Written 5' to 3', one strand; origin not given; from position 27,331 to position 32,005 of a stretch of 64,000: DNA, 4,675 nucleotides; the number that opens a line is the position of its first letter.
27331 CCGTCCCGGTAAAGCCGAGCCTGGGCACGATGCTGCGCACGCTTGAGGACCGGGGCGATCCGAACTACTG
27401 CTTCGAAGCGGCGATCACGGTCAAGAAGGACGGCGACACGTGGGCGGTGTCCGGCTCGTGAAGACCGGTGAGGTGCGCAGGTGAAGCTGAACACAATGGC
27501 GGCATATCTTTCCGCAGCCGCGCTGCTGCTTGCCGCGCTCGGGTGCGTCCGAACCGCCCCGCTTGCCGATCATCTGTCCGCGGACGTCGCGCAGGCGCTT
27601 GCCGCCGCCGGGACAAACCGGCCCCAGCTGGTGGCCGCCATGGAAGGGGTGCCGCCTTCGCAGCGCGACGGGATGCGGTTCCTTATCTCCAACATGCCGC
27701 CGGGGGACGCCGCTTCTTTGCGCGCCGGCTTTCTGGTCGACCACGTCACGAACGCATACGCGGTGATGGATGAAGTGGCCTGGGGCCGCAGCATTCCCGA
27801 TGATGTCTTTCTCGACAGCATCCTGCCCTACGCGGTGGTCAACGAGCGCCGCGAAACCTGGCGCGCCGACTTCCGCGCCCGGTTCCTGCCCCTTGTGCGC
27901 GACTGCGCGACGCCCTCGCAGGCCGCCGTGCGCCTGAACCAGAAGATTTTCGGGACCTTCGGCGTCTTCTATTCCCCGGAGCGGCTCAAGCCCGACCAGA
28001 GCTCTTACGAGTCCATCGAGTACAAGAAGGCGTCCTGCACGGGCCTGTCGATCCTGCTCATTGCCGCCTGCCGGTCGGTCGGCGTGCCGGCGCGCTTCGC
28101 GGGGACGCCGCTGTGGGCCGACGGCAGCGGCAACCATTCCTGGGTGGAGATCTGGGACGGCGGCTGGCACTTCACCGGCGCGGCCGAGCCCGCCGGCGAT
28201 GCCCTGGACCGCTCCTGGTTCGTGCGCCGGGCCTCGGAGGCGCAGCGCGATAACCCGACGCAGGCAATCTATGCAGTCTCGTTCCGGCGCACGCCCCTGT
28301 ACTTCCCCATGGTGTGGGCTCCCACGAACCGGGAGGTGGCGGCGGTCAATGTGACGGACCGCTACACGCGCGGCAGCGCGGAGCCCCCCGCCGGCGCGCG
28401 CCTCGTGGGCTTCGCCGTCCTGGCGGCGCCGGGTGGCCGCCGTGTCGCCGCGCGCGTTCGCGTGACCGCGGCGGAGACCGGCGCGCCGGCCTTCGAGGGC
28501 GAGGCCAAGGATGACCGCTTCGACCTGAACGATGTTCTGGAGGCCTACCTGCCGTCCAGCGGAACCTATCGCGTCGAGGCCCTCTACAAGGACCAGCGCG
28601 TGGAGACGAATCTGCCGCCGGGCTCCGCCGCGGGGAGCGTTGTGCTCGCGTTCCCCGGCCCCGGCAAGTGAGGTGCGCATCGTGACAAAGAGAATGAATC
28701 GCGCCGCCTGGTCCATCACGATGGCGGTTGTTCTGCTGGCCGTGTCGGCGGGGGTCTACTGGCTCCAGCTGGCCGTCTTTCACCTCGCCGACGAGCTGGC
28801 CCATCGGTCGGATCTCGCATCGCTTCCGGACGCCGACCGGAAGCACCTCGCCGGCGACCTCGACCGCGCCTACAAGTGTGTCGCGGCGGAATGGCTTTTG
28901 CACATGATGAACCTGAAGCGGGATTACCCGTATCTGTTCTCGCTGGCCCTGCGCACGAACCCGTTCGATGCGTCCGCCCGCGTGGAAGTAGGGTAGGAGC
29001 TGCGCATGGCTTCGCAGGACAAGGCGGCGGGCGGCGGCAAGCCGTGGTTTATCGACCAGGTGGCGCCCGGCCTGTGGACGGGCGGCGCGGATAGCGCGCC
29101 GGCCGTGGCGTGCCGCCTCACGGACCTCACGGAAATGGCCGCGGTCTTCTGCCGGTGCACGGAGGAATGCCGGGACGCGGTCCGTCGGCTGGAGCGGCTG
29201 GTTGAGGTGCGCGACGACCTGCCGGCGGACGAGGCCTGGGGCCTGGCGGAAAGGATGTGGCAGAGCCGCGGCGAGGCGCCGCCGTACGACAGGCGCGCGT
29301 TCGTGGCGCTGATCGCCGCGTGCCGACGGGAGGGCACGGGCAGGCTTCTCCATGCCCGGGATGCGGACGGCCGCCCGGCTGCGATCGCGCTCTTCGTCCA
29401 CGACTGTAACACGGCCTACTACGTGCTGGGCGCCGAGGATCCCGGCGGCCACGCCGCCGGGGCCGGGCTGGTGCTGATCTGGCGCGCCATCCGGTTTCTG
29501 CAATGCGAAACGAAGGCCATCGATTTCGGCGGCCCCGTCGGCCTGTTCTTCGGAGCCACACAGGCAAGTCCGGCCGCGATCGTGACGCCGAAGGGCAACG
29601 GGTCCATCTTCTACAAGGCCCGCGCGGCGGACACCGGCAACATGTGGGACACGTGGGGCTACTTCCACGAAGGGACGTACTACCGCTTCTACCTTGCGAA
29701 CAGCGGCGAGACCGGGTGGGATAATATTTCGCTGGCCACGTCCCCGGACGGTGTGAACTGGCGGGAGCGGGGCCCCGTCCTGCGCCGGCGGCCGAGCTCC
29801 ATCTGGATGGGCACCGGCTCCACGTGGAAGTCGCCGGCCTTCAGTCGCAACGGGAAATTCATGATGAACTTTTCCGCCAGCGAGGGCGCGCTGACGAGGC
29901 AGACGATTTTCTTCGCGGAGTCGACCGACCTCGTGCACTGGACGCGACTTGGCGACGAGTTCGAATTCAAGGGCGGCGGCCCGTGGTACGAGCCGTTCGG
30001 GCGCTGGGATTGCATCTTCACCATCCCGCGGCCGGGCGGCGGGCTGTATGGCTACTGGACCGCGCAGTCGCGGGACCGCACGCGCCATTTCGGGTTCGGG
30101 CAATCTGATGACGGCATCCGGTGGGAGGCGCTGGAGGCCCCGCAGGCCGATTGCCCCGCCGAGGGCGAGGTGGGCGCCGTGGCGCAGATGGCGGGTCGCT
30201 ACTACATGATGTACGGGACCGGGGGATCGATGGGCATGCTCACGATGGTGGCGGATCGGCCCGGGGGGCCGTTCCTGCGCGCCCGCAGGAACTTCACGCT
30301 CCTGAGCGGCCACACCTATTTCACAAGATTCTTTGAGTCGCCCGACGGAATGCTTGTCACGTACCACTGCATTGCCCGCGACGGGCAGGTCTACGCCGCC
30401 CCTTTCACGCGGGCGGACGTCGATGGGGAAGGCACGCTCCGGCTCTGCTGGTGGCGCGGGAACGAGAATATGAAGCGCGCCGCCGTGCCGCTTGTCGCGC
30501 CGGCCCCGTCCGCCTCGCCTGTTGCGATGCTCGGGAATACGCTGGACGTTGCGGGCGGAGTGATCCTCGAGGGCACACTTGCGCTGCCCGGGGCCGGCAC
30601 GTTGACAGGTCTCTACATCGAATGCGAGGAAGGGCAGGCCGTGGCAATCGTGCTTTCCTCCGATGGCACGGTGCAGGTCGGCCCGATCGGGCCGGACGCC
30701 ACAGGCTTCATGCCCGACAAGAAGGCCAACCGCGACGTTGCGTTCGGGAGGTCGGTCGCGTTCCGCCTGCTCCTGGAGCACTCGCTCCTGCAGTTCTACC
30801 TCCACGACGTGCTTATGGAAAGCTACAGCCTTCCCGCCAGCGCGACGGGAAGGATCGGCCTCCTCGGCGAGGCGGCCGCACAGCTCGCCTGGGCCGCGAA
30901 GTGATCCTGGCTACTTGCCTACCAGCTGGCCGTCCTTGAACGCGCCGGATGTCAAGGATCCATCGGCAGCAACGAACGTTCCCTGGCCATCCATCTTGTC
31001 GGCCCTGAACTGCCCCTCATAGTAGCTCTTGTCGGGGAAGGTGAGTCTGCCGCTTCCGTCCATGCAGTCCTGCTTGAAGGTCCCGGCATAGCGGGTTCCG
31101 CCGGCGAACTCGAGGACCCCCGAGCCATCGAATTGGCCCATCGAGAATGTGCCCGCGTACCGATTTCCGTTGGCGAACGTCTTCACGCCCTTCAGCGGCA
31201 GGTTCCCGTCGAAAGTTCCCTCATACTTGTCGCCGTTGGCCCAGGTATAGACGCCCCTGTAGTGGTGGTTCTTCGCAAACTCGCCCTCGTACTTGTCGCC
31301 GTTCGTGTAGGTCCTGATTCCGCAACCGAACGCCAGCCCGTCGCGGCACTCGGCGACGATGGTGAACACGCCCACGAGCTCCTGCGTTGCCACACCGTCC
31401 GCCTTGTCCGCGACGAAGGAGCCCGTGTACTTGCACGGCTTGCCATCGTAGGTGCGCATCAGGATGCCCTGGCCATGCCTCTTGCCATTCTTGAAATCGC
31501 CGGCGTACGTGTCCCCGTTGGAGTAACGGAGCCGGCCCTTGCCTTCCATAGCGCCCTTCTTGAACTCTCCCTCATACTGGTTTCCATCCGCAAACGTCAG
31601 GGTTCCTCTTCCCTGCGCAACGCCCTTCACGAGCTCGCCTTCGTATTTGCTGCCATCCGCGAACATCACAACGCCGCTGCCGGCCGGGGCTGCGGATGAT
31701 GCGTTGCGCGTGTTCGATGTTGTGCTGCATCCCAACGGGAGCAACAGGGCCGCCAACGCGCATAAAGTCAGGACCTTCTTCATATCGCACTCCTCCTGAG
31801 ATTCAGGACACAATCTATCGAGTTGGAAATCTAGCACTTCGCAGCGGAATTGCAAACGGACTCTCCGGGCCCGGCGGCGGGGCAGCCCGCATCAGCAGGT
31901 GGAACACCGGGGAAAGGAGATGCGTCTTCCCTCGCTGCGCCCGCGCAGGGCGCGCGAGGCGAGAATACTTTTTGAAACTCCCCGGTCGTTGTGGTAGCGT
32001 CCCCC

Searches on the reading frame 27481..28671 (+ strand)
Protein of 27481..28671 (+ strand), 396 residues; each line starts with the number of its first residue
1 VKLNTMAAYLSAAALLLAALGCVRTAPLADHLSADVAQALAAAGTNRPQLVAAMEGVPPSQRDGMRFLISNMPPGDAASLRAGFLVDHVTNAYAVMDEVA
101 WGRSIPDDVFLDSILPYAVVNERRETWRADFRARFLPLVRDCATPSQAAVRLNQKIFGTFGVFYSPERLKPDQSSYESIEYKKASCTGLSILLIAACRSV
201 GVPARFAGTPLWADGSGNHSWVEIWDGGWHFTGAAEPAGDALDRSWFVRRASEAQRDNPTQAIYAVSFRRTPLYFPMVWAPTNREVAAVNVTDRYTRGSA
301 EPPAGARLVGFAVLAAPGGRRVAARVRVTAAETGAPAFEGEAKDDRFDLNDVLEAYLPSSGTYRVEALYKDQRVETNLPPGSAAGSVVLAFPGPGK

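Call 8: search_protein_families(library=pfam, proteins=[window:27481-28671:+], max_evalue=0.001)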
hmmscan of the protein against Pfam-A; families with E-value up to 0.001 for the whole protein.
window:27481-28671:+ (396 aa): 1 family
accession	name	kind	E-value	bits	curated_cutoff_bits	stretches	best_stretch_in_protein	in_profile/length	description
PF01841.26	Transglut_core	-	3.9e-15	56.5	23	1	139-229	8-103/108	Transglutaminase-like superfamily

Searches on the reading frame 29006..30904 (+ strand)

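Call 8: search_protein_families(library=pfam, proteins=[window:29006-30904:+], max_evalue=0.001)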
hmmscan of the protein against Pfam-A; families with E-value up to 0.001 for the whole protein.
window:29006-30904:+ (632 aa): 3 families
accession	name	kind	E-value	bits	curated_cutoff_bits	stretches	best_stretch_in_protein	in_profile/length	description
PF13480.13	Acetyltransf_6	-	3.4e-14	53.7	22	1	53-176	5-136/143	Acetyltransferase (GNAT) domain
PF04616.20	Glyco_hydro_43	-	7.4e-11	42.4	32.2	1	227-309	21-103/288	Glycosyl hydrolases family 43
PF00251.26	Glyco_hydro_32N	-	0.00012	22.3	22.1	0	220-262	17-61/307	Glycosyl hydrolases family 32 N-terminal domain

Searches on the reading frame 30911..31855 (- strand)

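Call 8: search_protein_families(library=pfam, proteins=[window:30911-31855:-], max_evalue=0.001)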
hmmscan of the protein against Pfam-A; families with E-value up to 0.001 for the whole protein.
window:30911-31855:- (314 aa): 1 family
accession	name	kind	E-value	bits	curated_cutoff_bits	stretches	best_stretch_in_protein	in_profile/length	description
PF02493.26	MORN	-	1.3e-46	154.1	22.5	4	94-116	1-23/23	MORN repeat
